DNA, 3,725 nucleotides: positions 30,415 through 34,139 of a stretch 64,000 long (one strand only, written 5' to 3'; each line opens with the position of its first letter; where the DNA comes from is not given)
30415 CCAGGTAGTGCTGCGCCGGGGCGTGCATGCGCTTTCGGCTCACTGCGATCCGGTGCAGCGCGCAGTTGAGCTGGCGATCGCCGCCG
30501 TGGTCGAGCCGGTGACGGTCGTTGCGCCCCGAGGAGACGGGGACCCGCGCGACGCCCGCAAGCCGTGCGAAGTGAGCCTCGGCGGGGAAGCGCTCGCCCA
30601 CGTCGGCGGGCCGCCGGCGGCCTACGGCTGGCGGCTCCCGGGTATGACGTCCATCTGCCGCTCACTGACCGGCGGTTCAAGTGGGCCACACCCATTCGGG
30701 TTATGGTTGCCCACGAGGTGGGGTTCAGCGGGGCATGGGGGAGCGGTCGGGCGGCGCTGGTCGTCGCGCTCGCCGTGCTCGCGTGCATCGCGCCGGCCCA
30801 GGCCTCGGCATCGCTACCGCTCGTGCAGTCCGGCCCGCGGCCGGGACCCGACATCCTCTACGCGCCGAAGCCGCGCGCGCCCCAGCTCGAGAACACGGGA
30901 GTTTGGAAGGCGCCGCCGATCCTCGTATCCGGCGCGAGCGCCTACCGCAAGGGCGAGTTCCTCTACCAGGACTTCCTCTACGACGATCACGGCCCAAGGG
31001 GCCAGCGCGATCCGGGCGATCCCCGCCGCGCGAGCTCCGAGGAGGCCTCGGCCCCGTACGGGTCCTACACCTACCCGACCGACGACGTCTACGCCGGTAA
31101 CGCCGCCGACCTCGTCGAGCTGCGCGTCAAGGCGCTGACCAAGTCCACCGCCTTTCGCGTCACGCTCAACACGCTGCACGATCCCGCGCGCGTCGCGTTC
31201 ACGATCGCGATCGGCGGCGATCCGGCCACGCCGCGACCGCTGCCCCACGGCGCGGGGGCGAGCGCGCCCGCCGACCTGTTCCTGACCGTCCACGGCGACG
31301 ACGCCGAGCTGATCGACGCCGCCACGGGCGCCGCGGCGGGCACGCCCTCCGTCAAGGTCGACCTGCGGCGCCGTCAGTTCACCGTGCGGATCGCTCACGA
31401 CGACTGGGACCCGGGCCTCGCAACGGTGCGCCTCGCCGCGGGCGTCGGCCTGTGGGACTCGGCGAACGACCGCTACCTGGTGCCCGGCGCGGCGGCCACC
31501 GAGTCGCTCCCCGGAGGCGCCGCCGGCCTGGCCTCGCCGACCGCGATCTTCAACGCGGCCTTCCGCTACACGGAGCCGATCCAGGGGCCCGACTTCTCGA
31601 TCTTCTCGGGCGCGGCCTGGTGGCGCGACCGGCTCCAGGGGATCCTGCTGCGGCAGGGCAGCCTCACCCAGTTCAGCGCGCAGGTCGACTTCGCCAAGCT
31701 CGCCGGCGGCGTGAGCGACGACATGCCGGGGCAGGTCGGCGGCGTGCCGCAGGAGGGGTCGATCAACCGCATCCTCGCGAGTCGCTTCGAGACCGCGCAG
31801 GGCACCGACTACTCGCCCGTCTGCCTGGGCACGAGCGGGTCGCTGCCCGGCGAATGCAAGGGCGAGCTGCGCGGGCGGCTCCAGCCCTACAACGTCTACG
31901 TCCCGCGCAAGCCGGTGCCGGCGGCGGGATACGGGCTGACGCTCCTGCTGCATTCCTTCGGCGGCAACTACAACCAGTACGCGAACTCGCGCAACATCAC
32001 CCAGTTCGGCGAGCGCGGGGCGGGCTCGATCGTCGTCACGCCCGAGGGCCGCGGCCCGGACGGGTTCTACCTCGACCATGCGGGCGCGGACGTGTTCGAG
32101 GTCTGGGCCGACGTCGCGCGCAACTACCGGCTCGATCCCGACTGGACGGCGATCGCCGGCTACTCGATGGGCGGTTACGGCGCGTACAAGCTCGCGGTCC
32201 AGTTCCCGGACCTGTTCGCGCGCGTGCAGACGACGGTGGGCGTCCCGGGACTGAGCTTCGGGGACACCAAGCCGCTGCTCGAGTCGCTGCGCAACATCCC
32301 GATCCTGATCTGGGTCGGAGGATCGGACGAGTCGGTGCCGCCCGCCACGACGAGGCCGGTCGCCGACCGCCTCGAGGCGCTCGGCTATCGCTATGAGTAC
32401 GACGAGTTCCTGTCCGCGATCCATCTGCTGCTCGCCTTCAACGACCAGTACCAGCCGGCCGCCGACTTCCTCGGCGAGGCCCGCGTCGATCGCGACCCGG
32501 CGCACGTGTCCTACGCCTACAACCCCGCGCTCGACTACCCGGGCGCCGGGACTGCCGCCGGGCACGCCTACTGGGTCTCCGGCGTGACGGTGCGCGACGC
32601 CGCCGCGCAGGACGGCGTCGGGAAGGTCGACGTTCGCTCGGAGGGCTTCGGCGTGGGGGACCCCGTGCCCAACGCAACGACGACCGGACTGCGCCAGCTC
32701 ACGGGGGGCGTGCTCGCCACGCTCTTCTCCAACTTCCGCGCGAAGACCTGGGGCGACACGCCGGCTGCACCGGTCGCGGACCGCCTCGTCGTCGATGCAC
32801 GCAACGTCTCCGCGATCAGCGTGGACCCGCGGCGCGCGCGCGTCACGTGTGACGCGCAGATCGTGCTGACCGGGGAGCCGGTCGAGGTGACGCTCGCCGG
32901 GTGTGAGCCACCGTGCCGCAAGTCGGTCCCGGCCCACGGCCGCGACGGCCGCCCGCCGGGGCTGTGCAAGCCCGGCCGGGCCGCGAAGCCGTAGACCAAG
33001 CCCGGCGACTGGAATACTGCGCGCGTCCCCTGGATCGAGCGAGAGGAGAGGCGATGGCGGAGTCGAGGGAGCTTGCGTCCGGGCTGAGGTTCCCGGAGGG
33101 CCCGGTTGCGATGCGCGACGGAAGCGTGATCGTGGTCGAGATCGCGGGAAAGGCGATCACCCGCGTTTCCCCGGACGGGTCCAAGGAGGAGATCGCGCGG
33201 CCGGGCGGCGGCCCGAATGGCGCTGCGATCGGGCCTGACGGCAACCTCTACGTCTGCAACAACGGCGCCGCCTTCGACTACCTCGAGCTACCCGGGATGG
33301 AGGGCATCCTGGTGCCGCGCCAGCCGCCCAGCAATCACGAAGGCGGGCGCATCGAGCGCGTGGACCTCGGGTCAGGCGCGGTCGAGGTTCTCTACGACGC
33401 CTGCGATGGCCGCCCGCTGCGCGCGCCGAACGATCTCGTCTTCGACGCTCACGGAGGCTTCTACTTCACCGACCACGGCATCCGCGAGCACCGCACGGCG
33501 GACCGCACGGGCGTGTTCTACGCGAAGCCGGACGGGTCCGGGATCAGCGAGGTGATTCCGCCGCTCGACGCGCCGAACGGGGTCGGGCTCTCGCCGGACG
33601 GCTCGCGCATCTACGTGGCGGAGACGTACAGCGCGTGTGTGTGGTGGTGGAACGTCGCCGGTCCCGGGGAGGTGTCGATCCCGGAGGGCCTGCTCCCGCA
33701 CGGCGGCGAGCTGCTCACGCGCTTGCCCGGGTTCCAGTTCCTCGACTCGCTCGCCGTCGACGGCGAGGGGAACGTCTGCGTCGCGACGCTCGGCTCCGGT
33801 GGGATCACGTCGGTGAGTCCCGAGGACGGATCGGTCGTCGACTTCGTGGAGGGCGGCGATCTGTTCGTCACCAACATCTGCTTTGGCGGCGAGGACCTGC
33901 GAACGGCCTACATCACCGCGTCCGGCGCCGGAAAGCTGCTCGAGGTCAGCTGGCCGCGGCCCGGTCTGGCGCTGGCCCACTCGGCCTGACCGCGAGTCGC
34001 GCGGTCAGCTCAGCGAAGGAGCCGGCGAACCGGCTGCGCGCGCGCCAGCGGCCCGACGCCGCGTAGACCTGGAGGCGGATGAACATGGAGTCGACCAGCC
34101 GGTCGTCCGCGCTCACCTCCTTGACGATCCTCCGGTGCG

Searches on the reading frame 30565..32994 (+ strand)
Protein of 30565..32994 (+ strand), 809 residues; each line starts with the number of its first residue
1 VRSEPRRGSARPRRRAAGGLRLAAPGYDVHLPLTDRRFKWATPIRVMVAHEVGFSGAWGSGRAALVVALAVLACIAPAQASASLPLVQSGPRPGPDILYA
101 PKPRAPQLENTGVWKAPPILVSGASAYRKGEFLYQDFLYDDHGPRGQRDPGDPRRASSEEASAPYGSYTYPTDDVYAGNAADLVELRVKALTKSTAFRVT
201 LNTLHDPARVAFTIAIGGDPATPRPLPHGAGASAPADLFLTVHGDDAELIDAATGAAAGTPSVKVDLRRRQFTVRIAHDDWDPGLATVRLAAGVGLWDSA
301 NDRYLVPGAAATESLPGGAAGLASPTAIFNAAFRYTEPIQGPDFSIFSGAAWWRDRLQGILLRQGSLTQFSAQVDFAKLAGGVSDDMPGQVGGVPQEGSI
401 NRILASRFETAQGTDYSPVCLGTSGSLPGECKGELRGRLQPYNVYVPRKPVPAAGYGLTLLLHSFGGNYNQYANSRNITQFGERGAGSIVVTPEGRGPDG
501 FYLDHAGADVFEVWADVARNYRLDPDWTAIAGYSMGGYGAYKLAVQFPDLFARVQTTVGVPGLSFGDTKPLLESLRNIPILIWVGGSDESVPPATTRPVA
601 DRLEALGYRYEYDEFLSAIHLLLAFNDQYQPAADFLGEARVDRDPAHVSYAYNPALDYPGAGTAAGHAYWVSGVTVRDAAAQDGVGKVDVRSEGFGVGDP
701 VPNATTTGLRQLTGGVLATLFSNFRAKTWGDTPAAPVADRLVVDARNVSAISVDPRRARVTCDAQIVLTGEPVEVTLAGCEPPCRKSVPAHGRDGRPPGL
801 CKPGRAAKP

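Call 30: search_protein_families(library=pfam, proteins=[window:30565-32994:+], max_evalue=0.001)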
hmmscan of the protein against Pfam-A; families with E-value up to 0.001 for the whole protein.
window:30565-32994:+ (809 aa): 3 families
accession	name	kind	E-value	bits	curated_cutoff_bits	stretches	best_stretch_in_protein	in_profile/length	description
PF00326.27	Peptidase_S9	-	1.5e-06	28.3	22.6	1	508-560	46-98/213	Prolyl oligopeptidase family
PF00756.26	Esterase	-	1.7e-06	28.4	22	1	517-556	106-145/251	Putative esterase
PF09985.14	Glucodextran_C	-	3.1e-05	24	22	1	165-207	14-57/228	C-terminal binding-module, SLH-like, of glucodextranase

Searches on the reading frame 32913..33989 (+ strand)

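Call 30: search_protein_families(library=pfam, proteins=[window:32913-33989:+], max_evalue=0.001)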
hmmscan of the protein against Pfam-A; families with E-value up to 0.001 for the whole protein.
window:32913-33989:+ (358 aa): 2 families
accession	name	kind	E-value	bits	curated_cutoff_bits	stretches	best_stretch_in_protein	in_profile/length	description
PF08450.18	SGL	-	8e-44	150.5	26.3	1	60-337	1-245/246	SMP-30/Gluconolactonase/LRE-like region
PF01436.27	NHL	-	6.9e-06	26.3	20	0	100-118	3-21/28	NHL repeat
